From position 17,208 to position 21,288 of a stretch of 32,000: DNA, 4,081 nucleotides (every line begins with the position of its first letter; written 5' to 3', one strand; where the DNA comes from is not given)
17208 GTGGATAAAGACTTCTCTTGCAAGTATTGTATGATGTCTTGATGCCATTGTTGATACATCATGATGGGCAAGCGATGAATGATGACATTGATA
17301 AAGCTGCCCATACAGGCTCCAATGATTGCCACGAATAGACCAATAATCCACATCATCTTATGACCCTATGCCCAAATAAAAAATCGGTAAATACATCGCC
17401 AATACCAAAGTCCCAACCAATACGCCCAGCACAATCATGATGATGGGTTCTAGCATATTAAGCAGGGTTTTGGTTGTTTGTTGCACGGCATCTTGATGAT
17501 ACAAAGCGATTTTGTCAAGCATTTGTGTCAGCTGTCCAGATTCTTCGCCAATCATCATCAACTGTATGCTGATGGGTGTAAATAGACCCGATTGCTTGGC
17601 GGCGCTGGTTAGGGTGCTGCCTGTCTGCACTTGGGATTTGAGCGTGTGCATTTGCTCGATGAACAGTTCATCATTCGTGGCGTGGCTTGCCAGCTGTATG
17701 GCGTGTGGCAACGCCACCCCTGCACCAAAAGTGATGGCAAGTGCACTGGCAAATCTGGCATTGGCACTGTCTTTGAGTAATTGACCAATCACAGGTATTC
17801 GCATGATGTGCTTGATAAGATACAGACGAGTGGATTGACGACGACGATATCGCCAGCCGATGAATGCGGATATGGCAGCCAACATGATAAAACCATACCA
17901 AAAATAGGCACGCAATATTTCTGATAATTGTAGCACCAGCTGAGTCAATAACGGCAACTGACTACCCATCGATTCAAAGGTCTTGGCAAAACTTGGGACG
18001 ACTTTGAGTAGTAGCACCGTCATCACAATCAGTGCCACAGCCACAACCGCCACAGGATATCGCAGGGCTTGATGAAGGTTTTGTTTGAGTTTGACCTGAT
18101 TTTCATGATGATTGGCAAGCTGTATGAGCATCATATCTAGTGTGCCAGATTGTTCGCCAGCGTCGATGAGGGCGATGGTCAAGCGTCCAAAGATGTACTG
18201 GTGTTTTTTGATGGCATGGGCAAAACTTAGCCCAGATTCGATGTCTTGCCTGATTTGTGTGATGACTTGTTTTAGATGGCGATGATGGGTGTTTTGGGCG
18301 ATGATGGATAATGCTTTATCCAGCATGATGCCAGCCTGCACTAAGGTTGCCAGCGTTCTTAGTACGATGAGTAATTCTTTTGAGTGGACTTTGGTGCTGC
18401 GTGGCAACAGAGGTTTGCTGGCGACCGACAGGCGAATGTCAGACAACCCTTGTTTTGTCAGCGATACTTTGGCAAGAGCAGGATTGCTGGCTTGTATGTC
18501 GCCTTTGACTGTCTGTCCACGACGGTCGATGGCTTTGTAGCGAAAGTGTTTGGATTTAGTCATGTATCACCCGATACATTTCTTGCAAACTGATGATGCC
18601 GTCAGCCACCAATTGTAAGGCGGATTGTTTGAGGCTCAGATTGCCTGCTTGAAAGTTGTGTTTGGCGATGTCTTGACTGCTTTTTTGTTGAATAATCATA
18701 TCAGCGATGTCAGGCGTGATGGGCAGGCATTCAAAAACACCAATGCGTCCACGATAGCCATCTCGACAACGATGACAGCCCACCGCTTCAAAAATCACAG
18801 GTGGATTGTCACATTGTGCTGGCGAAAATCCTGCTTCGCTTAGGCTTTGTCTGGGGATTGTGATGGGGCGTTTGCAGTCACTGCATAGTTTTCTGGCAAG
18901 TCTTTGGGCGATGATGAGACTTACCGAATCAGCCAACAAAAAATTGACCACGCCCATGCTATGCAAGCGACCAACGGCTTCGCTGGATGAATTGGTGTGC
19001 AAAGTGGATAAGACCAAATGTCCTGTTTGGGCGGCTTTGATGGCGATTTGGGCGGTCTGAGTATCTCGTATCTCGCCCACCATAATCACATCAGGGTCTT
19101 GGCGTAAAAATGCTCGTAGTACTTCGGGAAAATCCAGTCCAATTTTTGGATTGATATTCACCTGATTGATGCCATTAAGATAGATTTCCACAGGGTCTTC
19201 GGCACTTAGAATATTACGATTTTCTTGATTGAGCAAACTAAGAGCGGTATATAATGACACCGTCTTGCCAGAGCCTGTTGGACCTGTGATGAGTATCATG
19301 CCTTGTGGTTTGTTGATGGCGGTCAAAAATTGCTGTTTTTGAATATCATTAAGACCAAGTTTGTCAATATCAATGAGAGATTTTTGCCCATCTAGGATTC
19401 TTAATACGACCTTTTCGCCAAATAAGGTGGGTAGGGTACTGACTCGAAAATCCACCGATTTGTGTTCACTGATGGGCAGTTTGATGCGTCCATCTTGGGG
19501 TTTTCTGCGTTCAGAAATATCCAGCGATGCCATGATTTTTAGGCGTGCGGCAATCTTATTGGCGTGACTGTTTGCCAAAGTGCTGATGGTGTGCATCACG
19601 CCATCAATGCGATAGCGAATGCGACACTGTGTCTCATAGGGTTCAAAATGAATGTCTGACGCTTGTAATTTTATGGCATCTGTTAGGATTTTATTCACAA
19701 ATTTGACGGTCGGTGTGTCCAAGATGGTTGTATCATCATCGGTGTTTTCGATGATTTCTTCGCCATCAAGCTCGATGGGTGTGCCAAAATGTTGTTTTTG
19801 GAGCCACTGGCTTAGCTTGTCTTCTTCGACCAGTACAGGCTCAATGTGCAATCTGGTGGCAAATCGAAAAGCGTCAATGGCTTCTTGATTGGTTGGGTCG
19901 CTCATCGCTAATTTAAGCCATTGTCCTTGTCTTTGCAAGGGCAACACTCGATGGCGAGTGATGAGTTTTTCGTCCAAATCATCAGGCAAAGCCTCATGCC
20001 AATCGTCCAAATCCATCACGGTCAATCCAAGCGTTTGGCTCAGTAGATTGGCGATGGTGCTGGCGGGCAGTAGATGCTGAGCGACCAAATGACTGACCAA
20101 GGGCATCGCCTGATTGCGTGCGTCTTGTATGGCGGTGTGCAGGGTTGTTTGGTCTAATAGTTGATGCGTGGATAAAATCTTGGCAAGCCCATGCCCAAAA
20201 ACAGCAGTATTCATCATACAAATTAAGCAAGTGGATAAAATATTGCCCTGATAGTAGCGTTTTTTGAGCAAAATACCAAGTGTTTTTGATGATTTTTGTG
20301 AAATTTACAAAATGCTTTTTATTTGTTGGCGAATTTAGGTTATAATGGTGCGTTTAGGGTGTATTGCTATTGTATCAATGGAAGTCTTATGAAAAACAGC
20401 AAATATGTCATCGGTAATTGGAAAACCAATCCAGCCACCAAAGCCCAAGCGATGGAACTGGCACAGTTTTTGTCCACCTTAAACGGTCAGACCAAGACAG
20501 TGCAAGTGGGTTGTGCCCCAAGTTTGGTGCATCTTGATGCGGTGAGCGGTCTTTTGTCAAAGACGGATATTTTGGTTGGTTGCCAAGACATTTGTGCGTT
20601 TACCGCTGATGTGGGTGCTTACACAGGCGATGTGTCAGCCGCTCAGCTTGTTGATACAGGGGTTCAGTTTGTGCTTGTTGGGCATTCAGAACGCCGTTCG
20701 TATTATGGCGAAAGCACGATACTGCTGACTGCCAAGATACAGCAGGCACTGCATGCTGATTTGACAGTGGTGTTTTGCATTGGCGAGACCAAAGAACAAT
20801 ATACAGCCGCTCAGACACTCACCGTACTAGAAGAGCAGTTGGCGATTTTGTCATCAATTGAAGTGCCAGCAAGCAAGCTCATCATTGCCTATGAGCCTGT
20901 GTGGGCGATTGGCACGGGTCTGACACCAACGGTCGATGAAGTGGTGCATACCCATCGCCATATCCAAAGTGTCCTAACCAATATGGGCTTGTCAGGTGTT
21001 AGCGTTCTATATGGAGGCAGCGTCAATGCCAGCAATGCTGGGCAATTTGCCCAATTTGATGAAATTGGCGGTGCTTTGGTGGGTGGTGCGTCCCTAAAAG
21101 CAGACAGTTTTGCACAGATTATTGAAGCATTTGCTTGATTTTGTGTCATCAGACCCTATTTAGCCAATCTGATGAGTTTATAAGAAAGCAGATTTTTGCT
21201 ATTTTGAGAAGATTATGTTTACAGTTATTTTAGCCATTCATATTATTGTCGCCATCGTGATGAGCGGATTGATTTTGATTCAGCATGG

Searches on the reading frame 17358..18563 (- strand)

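Call 59: search_protein_families(library=pfam, proteins=[window:17358-18563:-], max_evalue=0.00001)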
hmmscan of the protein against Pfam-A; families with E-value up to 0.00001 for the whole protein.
window:17358-18563:- (401 aa): 1 family
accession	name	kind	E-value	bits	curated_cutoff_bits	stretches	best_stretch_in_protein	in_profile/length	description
PF00482.28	T2SSF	-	2.2e-53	180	25.2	2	68-190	2-125/125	Type II secretion system (T2SS), protein F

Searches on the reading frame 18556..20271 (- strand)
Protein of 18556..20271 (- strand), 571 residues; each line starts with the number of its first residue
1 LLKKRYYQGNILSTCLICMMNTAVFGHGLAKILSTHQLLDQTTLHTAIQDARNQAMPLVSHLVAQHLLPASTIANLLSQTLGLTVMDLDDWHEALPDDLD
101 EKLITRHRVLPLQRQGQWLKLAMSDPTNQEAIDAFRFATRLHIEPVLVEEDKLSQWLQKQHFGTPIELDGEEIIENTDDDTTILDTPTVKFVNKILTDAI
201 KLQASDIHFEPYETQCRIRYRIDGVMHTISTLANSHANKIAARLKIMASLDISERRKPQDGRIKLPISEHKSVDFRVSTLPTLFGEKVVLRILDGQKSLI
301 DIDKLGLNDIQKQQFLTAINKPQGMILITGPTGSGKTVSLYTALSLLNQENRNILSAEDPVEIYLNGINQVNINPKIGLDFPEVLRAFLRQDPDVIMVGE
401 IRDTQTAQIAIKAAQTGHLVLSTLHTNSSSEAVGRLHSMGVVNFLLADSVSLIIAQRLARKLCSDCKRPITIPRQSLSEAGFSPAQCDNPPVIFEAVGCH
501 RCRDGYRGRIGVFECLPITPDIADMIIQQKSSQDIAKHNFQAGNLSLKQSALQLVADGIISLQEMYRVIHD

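Call 59: search_protein_families(library=pfam, proteins=[window:18556-20271:-], max_evalue=0.00001)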
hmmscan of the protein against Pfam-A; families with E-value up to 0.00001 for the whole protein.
window:18556-20271:- (571 aa): 2 families
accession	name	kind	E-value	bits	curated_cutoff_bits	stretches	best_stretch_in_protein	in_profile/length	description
PF00437.27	T2SSE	-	1e-139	465.8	24.9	1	186-567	6-370/370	Type II/IV secretion system protein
PF05157.20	MshEN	-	4.3e-16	59.1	23.1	1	82-159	2-82/90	MshEN domain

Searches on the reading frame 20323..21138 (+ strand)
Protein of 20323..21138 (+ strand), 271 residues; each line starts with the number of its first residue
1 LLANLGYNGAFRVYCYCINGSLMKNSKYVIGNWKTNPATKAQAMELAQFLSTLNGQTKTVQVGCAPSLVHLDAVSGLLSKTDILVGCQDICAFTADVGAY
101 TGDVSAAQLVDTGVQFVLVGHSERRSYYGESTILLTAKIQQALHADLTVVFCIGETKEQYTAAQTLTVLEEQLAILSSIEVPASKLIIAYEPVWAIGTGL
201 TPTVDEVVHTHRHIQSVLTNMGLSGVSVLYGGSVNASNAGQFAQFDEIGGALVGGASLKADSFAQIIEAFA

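Call 59: search_protein_families(library=pfam, proteins=[window:20323-21138:+], max_evalue=0.00001)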
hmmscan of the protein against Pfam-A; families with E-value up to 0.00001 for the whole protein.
window:20323-21138:+ (271 aa): 1 family
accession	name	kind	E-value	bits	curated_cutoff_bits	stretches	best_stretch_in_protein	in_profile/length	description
PF00121.24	TIM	-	1.8e-71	241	20.1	1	28-269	2-244/245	Triosephosphate isomerase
